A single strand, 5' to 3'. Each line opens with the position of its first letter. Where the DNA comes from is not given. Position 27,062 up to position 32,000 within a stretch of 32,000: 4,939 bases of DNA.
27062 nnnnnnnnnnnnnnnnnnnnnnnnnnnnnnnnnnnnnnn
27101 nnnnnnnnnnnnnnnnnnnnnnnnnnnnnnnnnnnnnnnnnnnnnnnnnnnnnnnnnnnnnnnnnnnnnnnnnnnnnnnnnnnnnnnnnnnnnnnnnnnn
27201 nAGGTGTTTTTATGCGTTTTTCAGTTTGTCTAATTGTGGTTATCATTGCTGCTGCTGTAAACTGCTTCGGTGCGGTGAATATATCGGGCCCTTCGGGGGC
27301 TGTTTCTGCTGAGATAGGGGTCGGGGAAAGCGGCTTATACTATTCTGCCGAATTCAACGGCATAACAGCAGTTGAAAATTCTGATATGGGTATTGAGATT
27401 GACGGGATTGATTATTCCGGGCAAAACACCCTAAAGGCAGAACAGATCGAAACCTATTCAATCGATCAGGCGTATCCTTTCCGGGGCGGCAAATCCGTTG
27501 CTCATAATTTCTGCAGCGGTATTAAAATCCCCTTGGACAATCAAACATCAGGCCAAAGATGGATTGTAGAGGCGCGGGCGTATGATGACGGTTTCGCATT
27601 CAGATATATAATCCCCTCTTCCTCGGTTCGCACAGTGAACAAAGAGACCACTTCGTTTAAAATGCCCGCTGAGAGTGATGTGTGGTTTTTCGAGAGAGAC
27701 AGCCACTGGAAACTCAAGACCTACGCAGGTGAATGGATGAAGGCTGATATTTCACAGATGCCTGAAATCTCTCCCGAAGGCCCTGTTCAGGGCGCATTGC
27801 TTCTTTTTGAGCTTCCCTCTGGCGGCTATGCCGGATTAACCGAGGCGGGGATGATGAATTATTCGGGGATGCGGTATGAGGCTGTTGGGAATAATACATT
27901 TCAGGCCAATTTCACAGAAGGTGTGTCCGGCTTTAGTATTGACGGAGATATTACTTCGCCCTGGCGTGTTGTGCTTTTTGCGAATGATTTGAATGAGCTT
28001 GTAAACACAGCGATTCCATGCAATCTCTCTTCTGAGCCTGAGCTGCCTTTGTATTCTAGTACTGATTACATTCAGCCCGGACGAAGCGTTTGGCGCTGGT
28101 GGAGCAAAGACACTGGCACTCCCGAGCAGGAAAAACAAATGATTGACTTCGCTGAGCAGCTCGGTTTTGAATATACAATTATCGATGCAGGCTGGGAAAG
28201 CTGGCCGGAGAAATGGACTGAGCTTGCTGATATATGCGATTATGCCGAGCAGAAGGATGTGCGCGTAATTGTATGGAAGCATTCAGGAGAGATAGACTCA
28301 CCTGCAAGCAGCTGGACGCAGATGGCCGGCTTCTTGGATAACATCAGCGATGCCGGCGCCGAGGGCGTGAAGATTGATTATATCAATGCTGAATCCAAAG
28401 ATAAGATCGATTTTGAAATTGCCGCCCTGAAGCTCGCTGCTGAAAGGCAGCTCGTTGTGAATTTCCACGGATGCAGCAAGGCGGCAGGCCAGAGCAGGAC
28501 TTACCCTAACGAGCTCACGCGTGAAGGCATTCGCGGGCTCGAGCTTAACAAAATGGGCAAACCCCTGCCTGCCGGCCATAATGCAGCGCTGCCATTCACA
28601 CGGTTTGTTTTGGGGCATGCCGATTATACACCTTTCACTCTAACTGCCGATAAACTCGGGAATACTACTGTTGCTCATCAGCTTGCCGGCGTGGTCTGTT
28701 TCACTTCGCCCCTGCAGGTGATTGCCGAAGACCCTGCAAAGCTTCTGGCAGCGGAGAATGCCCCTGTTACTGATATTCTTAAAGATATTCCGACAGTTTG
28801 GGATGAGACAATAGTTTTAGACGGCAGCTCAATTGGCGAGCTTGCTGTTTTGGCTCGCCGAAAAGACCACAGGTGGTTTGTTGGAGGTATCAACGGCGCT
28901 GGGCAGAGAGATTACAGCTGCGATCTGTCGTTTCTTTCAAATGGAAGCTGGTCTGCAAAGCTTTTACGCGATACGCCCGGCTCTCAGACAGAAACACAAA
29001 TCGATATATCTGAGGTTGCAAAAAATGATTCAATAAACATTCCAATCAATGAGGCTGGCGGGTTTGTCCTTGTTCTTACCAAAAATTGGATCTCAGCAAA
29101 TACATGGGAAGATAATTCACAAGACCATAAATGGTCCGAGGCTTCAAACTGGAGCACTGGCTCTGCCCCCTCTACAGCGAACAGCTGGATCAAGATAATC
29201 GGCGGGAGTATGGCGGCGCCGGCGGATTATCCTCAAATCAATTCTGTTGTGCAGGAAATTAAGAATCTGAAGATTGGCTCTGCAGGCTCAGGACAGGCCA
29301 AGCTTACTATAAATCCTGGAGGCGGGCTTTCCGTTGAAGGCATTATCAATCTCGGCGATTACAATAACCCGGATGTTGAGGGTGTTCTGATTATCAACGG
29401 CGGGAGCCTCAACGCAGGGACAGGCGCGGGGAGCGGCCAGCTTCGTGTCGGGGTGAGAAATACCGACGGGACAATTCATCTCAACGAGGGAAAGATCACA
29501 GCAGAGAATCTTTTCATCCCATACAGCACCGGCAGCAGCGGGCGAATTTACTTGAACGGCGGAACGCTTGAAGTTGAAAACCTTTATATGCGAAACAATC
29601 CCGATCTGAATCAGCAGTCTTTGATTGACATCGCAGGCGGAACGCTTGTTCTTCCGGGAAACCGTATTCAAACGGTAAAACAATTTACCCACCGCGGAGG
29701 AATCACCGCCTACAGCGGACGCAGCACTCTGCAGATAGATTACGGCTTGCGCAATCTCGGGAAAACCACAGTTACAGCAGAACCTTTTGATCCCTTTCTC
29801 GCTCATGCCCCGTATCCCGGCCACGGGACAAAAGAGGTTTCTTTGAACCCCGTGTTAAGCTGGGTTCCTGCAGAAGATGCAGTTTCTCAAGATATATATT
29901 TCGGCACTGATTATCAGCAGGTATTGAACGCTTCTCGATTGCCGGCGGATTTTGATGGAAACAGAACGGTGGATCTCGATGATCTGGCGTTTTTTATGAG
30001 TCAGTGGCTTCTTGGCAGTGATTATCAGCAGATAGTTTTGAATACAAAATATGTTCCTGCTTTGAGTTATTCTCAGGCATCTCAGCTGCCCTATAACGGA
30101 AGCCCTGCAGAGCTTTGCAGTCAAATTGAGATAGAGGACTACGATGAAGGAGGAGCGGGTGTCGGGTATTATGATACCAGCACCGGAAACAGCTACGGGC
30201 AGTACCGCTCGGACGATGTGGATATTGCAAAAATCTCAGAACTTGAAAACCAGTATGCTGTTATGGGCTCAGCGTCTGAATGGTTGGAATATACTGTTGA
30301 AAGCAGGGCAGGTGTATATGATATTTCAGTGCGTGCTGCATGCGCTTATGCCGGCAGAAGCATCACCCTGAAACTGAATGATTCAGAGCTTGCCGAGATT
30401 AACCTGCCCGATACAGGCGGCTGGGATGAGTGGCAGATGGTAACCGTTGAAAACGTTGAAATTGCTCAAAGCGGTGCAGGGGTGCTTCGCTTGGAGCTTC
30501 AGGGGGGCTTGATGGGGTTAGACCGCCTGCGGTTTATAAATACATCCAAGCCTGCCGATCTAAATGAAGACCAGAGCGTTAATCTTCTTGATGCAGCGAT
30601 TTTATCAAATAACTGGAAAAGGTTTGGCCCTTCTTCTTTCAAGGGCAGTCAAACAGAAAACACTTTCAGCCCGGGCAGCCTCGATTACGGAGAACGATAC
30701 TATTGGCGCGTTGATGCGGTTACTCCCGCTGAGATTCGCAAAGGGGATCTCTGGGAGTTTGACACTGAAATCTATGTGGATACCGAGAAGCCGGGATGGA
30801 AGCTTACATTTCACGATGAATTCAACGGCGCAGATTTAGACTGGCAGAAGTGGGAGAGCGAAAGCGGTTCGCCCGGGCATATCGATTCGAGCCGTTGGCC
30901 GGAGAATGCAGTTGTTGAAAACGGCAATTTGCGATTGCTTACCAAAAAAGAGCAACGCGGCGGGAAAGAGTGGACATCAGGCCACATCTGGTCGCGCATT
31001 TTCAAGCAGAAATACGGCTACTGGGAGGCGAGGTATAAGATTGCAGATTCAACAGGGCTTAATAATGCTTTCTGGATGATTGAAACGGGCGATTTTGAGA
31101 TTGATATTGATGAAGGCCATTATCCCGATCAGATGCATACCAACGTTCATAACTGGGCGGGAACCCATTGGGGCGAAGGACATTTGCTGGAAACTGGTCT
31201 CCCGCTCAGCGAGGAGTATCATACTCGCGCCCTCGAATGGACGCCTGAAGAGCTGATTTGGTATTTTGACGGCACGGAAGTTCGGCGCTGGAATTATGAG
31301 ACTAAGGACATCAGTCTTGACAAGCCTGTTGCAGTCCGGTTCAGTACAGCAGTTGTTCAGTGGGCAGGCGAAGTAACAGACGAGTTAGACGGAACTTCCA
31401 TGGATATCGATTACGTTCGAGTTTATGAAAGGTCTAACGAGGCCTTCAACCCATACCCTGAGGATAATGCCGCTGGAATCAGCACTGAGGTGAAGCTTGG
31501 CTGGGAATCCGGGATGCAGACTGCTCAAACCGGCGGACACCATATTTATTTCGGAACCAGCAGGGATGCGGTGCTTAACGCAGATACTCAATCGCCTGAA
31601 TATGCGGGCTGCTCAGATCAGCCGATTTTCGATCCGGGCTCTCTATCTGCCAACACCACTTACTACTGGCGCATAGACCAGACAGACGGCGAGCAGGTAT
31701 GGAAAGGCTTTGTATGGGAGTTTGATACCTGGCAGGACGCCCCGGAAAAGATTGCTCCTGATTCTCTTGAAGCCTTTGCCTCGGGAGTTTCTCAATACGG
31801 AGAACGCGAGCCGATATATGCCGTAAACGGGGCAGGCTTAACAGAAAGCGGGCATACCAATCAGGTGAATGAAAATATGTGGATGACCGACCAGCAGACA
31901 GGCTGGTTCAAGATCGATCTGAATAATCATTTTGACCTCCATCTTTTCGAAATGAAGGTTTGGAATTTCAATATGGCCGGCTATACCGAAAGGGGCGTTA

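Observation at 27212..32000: Open-ended ORF of more than 1596 aa, missing from the ORF track, fuses a GH97-like alpha-glycosidase and a GH16-like beta-glycanase in one secreted polypeptide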

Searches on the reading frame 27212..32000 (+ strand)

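Call 3: search_protein_families(library=pfam, proteins=[window:27212-32000:+], max_evalue=0.1)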
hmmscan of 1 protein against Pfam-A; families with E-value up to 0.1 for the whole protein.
window:27212-32000:+ (1596 aa): 7 families
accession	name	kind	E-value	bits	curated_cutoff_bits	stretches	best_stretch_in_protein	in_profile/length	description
PF10566.15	Glyco_hydro_97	-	9.8e-57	192.9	32.5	1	284-527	2-275/275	Glycoside hydrolase 97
PF14508.12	GH97_N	-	3.7e-39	135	25.3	1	25-273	2-227/229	Glycosyl-hydrolase 97 N-terminal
PF14509.12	GH97_C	-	1.7e-21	76.7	25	1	529-622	1-96/97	Glycosyl-hydrolase 97 C-terminal, oligomerisation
PF00722.28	Glyco_hydro_16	-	1e-18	67.8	22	1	1230-1402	10-174/175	Glycosyl hydrolases family 16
PF18099.7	CBM_35_2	-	2e-12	47.6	23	1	999-1104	1-108/112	Carbohydrate binding module (family 35)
PF03422.21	CBM_6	-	2e-10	41.5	28.9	1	1001-1108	9-123/125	Carbohydrate binding module (family 6)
PF00404.24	Dockerin_1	-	0.001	19.6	22.9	1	1115-1139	2-24/57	Dockerin type I domain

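Call 4: search_protein_families(library=ncbifam, proteins=[window:27212-32000:+], max_evalue=0.1)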
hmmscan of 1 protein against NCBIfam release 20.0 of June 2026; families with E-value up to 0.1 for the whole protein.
window:27212-32000:+ (1596 aa): 5 families
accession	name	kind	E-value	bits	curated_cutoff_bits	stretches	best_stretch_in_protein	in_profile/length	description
NF053844.1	RetAlphGalacBctrd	equivalog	6.5e-71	239.4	800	2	243-622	262-661/662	retaining alpha-galactosidase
NF052454.1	BtaGlycanEglC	equivalog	1.2e-16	60.7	700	1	1248-1406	296-457/459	endo-1,3-1,4-beta-glycanase EglC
NF041449.1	K_carrageenase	equivalog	8e-13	48.2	350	2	1196-1293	22-123/283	kappa-carrageenase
NF047856.1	BGlucanaseBglS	equivalog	6.5e-11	42.2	300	1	1197-1363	24-194/237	beta-glucanase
NF052392.1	BetGlycExoK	equivalog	7.7e-10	38.7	350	1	1199-1402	34-241/261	endo-1,3-1,4-beta-glycanase ExoK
